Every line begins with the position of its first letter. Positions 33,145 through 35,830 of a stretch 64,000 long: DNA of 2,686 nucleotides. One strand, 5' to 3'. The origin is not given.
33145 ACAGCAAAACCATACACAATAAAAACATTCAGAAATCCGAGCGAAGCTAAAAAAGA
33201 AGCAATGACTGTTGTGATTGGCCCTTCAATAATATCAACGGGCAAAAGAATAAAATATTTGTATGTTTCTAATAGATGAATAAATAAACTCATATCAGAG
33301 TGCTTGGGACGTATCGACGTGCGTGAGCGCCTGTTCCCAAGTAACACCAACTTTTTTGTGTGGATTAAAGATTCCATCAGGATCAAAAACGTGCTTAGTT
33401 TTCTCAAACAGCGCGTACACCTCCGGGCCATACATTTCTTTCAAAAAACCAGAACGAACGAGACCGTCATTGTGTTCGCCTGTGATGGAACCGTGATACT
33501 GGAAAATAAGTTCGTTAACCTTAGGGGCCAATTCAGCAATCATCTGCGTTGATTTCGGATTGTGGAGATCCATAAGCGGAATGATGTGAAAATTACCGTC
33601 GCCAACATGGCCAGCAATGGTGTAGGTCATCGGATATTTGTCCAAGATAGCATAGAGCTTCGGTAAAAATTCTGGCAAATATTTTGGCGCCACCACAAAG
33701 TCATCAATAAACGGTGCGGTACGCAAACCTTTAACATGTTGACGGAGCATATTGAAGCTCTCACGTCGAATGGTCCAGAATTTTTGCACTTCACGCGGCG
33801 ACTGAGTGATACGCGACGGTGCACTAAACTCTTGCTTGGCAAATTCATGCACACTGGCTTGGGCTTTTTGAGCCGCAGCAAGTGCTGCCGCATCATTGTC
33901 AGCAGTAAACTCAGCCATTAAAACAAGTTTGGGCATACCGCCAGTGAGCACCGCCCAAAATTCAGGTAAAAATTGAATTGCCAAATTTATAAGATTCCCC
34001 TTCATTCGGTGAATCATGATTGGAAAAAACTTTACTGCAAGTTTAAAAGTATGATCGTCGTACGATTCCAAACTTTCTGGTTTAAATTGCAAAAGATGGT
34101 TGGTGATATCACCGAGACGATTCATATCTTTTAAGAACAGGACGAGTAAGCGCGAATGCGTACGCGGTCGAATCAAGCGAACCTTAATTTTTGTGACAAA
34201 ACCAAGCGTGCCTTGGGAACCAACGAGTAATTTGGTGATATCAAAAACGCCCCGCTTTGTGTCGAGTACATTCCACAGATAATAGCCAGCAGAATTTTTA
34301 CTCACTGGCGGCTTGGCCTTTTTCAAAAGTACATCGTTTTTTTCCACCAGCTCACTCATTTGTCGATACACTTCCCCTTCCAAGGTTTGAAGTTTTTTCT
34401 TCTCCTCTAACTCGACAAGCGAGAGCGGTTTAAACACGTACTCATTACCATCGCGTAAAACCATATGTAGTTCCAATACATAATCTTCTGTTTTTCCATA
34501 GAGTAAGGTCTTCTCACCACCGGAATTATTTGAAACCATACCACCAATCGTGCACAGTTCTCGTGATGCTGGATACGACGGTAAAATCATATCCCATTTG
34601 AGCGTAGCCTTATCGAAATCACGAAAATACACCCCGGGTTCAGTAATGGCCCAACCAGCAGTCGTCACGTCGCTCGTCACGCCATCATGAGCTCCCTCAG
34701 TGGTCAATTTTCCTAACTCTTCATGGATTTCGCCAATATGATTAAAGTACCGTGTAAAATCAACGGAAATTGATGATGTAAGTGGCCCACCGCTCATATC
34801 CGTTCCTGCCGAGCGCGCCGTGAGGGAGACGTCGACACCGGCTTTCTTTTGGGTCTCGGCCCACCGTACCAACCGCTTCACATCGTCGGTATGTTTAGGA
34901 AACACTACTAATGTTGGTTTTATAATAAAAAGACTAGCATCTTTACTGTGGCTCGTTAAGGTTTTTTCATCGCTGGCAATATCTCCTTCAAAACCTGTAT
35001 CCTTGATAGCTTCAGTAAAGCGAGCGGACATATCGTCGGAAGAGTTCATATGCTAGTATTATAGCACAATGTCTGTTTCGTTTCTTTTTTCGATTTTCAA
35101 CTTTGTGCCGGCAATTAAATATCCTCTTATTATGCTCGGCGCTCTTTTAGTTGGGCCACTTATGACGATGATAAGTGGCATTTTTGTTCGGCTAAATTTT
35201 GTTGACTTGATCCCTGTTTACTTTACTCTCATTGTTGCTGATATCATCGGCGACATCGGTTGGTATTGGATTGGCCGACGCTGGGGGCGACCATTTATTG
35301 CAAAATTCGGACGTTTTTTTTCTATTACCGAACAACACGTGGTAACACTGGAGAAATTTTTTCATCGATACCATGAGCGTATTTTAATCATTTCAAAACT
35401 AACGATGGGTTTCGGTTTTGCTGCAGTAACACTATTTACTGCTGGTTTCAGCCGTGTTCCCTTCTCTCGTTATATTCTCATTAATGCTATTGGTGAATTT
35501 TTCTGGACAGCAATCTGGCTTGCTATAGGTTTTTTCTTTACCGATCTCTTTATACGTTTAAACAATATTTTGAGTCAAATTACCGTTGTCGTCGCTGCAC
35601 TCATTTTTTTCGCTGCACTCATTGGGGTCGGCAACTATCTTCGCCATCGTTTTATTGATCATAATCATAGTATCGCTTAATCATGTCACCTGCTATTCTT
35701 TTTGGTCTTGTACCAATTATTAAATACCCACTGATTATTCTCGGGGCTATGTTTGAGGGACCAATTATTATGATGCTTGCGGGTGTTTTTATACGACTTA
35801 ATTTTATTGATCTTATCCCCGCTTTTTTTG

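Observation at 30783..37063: Compact envelope glycoconjugate locus: acyltransferase, GT9, three DedA paralogs, FAD-linked oxidase, GT2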

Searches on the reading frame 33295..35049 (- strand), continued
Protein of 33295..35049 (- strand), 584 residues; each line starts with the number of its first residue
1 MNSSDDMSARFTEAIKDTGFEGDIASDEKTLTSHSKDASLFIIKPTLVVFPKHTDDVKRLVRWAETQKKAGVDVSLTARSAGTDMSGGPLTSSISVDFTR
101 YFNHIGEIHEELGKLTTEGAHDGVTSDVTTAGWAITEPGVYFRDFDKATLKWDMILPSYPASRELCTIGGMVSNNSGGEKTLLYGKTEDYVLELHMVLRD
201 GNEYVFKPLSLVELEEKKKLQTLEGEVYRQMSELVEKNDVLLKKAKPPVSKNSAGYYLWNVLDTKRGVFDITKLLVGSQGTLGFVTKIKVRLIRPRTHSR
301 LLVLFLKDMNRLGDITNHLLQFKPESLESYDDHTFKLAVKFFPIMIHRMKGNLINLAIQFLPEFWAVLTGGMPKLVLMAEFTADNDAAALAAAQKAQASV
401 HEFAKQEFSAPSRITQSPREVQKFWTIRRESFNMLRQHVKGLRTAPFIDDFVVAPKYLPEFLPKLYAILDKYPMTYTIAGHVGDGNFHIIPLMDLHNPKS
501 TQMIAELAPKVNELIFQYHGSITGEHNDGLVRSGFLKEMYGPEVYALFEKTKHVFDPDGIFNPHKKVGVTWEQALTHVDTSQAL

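Call 10: find_encoding_contigs(protein=P0001, flank=10000, max_places=2)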
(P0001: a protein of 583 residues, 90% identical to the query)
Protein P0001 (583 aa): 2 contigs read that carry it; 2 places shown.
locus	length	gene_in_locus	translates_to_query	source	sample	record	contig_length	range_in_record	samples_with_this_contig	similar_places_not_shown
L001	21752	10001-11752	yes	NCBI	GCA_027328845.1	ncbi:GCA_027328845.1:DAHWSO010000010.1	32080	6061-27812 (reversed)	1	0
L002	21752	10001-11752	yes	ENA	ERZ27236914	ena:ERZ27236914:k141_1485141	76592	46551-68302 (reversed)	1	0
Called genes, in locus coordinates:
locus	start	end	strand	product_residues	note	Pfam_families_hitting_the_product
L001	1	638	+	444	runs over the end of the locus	PF01336:tRNA_anti-codon, PF00152:tRNA-synt_2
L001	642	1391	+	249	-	PF02616:SMC_ScpA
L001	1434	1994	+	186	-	PF04079:SMC_ScpB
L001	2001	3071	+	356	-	PF00768:Peptidase_S11, PF13354:Beta-lactamase2 (weak), PF00768:Peptidase_S11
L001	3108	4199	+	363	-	PF00953:Glycos_transf_4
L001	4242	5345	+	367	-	PF01098:FTSW_RODA_SPOVE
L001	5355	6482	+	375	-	PF03033:Glyco_transf_28, PF04101:Glyco_tran_28_C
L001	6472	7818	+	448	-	PF00749:tRNA-synt_1c, PF19269:Anticodon_2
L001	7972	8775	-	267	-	PF13641:Glyco_tranf_2_3, PF00535:Glycos_transf_2, PF10111:Glyco_tranf_2_2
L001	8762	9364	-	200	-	PF09335:VTT_dom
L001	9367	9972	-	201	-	PF09335:VTT_dom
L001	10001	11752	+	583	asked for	PF01565:FAD_binding_4, PF02913:FAD-oxidase_C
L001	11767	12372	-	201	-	PF09335:VTT_dom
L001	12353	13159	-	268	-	PF00535:Glycos_transf_2, PF10111:Glyco_tranf_2_2, PF13641:Glyco_tranf_2_3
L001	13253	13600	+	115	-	PF01050:MannoseP_isomer, PF07883:Cupin_2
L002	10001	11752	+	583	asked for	PF01565:FAD_binding_4, PF02913:FAD-oxidase_C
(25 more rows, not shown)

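Call 11: find_encoding_contigs(protein=P0003, flank=10000, max_places=2)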
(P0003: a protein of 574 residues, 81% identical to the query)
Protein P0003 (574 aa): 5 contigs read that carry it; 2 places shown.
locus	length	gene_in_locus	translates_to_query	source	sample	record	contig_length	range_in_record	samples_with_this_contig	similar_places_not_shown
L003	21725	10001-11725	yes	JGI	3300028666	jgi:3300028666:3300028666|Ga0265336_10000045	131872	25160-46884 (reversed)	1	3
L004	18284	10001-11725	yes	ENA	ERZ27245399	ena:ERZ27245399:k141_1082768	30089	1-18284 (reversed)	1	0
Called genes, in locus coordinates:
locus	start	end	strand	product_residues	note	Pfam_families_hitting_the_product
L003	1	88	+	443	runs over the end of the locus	PF01336:tRNA_anti-codon, PF00152:tRNA-synt_2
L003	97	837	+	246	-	PF02616:SMC_ScpA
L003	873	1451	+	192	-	PF04079:SMC_ScpB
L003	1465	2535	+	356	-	PF00768:Peptidase_S11, PF13354:Beta-lactamase2 (faint), PF00768:Peptidase_S11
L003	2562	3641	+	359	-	PF00953:Glycos_transf_4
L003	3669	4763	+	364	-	PF01098:FTSW_RODA_SPOVE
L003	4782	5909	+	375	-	PF03033:Glyco_transf_28, PF04101:Glyco_tran_28_C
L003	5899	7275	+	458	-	PF00749:tRNA-synt_1c, PF19269:Anticodon_2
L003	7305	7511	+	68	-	-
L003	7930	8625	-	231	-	PF00535:Glycos_transf_2, PF10111:Glyco_tranf_2_2 (weak), PF13506:Glyco_transf_21 (weak), PF13641:Glyco_tranf_2_3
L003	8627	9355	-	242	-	PF00535:Glycos_transf_2, PF10111:Glyco_tranf_2_2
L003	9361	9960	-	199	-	PF09335:VTT_dom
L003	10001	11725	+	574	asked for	PF01565:FAD_binding_4, PF02913:FAD-oxidase_C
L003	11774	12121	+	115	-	PF01050:MannoseP_isomer, PF07883:Cupin_2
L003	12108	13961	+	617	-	PF04041:Glyco_hydro_130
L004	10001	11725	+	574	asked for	PF01565:FAD_binding_4, PF02913:FAD-oxidase_C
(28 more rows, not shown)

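Call 12: find_encoding_contigs(protein=P0005, flank=10000, max_places=2)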
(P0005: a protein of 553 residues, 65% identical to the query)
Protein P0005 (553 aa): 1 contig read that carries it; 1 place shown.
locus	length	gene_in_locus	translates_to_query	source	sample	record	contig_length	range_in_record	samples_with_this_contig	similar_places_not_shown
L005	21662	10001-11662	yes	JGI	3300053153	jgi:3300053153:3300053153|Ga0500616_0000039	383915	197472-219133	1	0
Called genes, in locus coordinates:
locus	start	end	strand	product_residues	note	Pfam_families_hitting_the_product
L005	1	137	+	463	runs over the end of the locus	PF01336:tRNA_anti-codon, PF00152:tRNA-synt_2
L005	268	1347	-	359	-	PF01244:Peptidase_M19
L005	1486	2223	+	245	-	PF02616:SMC_ScpA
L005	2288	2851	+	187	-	PF04079:SMC_ScpB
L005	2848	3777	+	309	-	PF13354:Beta-lactamase2 (weak), PF00768:Peptidase_S11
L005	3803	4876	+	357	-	PF00953:Glycos_transf_4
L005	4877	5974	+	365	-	PF01098:FTSW_RODA_SPOVE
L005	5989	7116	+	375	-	PF03033:Glyco_transf_28, PF04101:Glyco_tran_28_C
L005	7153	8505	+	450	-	PF00749:tRNA-synt_1c, PF19269:Anticodon_2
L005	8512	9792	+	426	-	PF01551:Peptidase_M23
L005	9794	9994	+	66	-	-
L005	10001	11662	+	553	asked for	PF01565:FAD_binding_4, PF02913:FAD-oxidase_C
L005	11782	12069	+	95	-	-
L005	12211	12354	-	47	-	-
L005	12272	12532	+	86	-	-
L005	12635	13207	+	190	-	PF00717:Peptidase_S24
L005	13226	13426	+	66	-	-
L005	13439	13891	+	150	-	PF00293:NUDIX, PF14815:NUDIX_4 (weak)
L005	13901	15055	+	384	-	PF05496:RuvB_N, PF01078:Mg_chelatase (faint), PF00004:AAA, PF07728:AAA_5 (weak), PF13173:AAA_14 (weak), PF25361:AAA_lid_RFC1 (weak), PF16193:AAA_assoc_2, PF12002:MgsA_C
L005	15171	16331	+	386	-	PF00817:IMS, PF11798:IMS_HHH (weak), PF11799:IMS_C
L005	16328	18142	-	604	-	-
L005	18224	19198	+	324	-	-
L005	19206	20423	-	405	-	PF13641:Glyco_tranf_2_3, PF00535:Glycos_transf_2, PF13632:Glyco_trans_2_3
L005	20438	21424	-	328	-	PF01073:3Beta_HSD, PF01370:Epimerase, PF02719:Polysacc_synt_2 (faint), PF04321:RmlD_sub_bind, PF07993:NAD_binding_4 (faint), PF16363:GDP_Man_Dehyd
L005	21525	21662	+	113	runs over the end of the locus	PF01050:MannoseP_isomer, PF07883:Cupin_2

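Call 14: find_related_loci(query=A1, collection=genome_contigs, flank=10000)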
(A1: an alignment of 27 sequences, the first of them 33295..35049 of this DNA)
Query A1 (584 aa) in genome_contigs; peptide patterns used: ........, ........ (x = any residue, [..] = any of these).
600 stretches matched a pattern (row limit reached: there are more); 592 encode a relative of the query (tblastn E <= 1e-3); the best 80 are kept; 80 distinct loci.
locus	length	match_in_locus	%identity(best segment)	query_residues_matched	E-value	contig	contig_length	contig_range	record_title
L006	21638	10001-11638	63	5-580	0e+0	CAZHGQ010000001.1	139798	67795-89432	MAG TPA_asm: uncultured Candidatus Saccharibacteria bacterium isolate SRP257259_co1_375 genome assembly, contig: NODE_94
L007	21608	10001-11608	57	20-581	0e+0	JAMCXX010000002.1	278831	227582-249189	MAG: Patescibacteria group bacterium isolate FK_Sedi_B_Bin.386 NODE_16_length_278831_cov_9.96967, whole genome shotgun s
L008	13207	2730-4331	59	19-578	0e+0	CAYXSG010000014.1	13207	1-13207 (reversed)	MAG TPA_asm: uncultured Candidatus Saccharibacteria bacterium isolate binchicken_co54_30 genome assembly, contig: NODE_8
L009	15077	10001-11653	58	4-581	0e+0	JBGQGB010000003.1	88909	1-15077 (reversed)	MAG: Candidatus Doudnabacteria bacterium isolate OBJ2_061818_090_38 k141_184001_length_88909_cov_26.1356, whole genome s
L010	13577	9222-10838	58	20-582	0e+0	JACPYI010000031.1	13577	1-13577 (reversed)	MAG: Candidatus Sungiibacteriota bacterium isolate NC_groundwater_859_Pr1_B-0.1um_51_34 Montesol18_Bp1_scaffold_1359212,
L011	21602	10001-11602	57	21-579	0e+0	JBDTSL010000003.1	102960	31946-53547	MAG: Candidatus Doudnabacteria bacterium isolate cluster3_bin.27 NODE_321_length_102960_cov_9.097080, whole genome shotg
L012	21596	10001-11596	56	20-581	0e+0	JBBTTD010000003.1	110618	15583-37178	MAG: Patescibacteria group bacterium isolate H41-bin002_1 H41_bin002_1_000000000003, whole genome shotgun sequence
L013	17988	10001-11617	58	20-582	0e+0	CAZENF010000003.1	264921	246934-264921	MAG TPA_asm: uncultured Candidatus Saccharibacteria bacterium isolate SRP273308_co1_433 genome assembly, contig: NODE_36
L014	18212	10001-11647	57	21-570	0e+0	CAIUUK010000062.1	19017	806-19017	uncultured bacterium isolate VK3_bin-1048 genome assembly, contig: bin-1048:62/69, whole genome shotgun sequence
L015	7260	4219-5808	58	20-578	0e+0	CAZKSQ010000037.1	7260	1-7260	MAG TPA_asm: uncultured Candidatus Saccharibacteria bacterium isolate binchicken_co54_96 genome assembly, contig: NODE_1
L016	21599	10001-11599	56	20-579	0e+0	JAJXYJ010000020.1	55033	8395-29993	MAG: bacterium isolate BP6.bin83 NODE_813_length_55033_cov_1.920500, whole genome shotgun sequence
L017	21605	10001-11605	55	22-582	0e+0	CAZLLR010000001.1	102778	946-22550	MAG TPA_asm: uncultured Candidatus Saccharibacteria bacterium isolate SRP216583_co1_142 genome assembly, contig: NODE_62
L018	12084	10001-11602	56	20-579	0e+0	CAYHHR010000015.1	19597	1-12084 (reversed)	MAG TPA_asm: uncultured Gammaproteobacteria bacterium isolate ERP119705_co13_685 genome assembly, contig: NODE_3469_leng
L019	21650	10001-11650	53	11-583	0e+0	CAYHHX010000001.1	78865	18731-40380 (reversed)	MAG TPA_asm: uncultured Candidatus Saccharibacteria bacterium isolate ERP119705_co13_61 genome assembly, contig: NODE_35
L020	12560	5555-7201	56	13-578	0e+0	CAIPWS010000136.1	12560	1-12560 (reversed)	uncultured bacterium isolate Umea2p3_bin-1408 genome assembly, contig: bin-1408:136/148, whole genome shotgun sequence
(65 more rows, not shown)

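Call 19: search_solved_structures(query=A1, max_evalue=10)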
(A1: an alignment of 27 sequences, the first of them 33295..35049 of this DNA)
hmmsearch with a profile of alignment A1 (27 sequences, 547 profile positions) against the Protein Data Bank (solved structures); distinct sequences matched with E-value up to 10: 66 (the best 60 are shown).
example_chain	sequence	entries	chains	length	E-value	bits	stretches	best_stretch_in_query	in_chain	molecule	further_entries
9qgz_A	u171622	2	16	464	1.9e-35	125.6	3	14-175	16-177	Glycolate oxidase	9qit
7qh2_C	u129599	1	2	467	2e-33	119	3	348-531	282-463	Lactate dehydrogenase (NAD(+),ferredoxin) subunit LctD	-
8jdc_A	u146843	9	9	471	1.2e-31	113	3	412-530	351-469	Probable D-lactate dehydrogenase, mitochondrial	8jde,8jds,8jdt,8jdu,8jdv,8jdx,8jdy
8jdb_A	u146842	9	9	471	3.6e-30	108.2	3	412-530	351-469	Probable D-lactate dehydrogenase, mitochondrial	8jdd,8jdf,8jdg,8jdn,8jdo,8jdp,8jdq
3pm9_A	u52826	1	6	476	1.7e-24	89.5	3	28-173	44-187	Putative oxidoreductase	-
6lpn_A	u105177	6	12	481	9e-23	83.8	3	11-172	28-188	D-2-hydroxyglutarate dehydrogenase, mitochondrial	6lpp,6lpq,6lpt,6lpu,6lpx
4bc7_A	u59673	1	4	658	5.3e-13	51.5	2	31-171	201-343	ALKYLDIHYDROXYACETONEPHOSPHATE SYNTHASE, PEROXISOMAL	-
4bca_A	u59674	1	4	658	6.1e-13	51.3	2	31-171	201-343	ALKYLDIHYDROXYACETONEPHOSPHATE SYNTHASE, PEROXISOMAL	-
4bby_A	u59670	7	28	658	6.2e-13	51.3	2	31-171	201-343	ALKYLDIHYDROXYACETONEPHOSPHATE SYNTHASE, PEROXISOMAL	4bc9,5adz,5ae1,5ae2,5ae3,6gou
2uuu_A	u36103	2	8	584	6.6e-13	51.2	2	35-171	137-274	ALKYLDIHYDROXYACETONEPHOSPHATE SYNTHASE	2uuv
6v42_A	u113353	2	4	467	1.6e-12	49.9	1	8-195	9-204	FAD/FMN-containing dehydrogenase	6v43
2exr_A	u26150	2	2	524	2e-08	36.4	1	10-184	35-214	Cytokinin dehydrogenase 7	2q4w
9ffk_A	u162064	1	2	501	9.4e-08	34.2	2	34-117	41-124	FAD-binding oxidoreductase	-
9fge_A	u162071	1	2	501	1e-07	34.1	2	34-117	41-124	FAD-binding oxidoreductase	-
1w1l_A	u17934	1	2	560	3.1e-07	32.5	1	37-117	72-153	VANILLYL-ALCOHOL OXIDASE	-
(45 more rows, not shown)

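Call 20: search_protein_families(library=pfam, alignment_id=A2, max_evalue=0.001)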
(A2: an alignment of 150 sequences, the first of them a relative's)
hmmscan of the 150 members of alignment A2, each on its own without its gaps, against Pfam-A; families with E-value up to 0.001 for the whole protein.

A. member 1, L006:9239-9964:+ (241 aa): 5 families
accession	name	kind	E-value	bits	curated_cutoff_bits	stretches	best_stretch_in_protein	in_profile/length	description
PF00535.33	Glycos_transf_2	-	6.7e-22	78.6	23.3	1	3-108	1-106/168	Glycosyl transferase family 2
PF10111.15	Glyco_tranf_2_2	-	5.6e-17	62.6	27.3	2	3-91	1-94/276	Glycosyltransferase like family 2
PF13641.12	Glyco_tranf_2_3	-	9.1e-08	32.8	27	1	2-191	3-199/230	Glycosyltransferase like family 2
PF13632.12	Glyco_trans_2_3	-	2.4e-05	24.7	27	1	83-222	3-142/198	Glycosyl transferase family group 2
PF13704.12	Glyco_tranf_2_4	-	0.00037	21.4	27.5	0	10-88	2-81/98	Glycosyl transferase family 2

B. families by the number of members that match (of 150 scanned): 165 families (the first 25 are shown)
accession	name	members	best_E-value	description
PF00702.32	Hydrolase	9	2.5e-21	haloacid dehalogenase-like hydrolase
PF08282.18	Hydrolase_3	7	3.2e-13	haloacid dehalogenase-like hydrolase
PF13473.12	Cupredoxin_1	5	2.5e-10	Cupredoxin-like domain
PF06094.17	GGACT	4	6.7e-17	Gamma-glutamyl cyclotransferase, AIG2-like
PF13847.12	Methyltransf_31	4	3.3e-15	Methyltransferase domain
PF13772.11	AIG2_2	4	2.3e-12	AIG2-like family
PF03332.19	PMM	4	1.1e-09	Eukaryotic phosphomannomutase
PF07992.20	Pyr_redox_2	3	7.2e-45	Pyridine nucleotide-disulphide oxidoreductase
PF01300.24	Sua5_yciO_yrdC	3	4.3e-43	Telomere recombination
PF00005.33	ABC_tran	3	3e-35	ABC transporter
PF00535.33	Glycos_transf_2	3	2.8e-28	Glycosyl transferase family 2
PF09335.16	VTT_dom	3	1.2e-21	VTT domain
PF12710.13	HAD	3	1.6e-21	haloacid dehalogenase-like hydrolase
PF08241.18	Methyltransf_11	3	7.7e-20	Methyltransferase domain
PF13649.12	Methyltransf_25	3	2.4e-17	Methyltransferase domain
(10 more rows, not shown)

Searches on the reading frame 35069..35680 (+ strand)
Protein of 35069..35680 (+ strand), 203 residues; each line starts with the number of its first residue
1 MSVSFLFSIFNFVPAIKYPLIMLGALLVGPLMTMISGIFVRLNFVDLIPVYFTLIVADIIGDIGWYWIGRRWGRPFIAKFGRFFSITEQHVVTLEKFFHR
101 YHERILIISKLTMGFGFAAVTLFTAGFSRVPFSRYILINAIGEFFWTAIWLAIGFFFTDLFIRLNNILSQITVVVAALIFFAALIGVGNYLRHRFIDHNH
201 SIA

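Call 3: search_protein_families(library=pfam, proteins=[window:35069-35680:+], max_evalue=0.01)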
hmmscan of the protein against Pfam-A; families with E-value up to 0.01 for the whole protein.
window:35069-35680:+ (203 aa): 1 family
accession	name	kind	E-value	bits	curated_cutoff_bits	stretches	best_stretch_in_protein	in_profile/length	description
PF09335.16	VTT_dom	-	2.9e-12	47.6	33.9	1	31-154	5-121/123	VTT domain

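Call 4: search_protein_families(library=ncbifam, proteins=[window:35069-35680:+], max_evalue=0.01)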
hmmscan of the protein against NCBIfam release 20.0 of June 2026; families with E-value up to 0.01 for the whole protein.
window:35069-35680:+ (203 aa): 2 families
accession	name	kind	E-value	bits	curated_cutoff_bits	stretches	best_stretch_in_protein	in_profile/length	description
NF052604.1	UndecprPTUtpABac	equivalog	7.2e-14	52.3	250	1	6-190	5-187/198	undecaprenyl phosphate transporter UptA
NF008102.0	PRK10847.1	equivalog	9.9e-08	32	236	1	26-195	48-212/219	DedA family protein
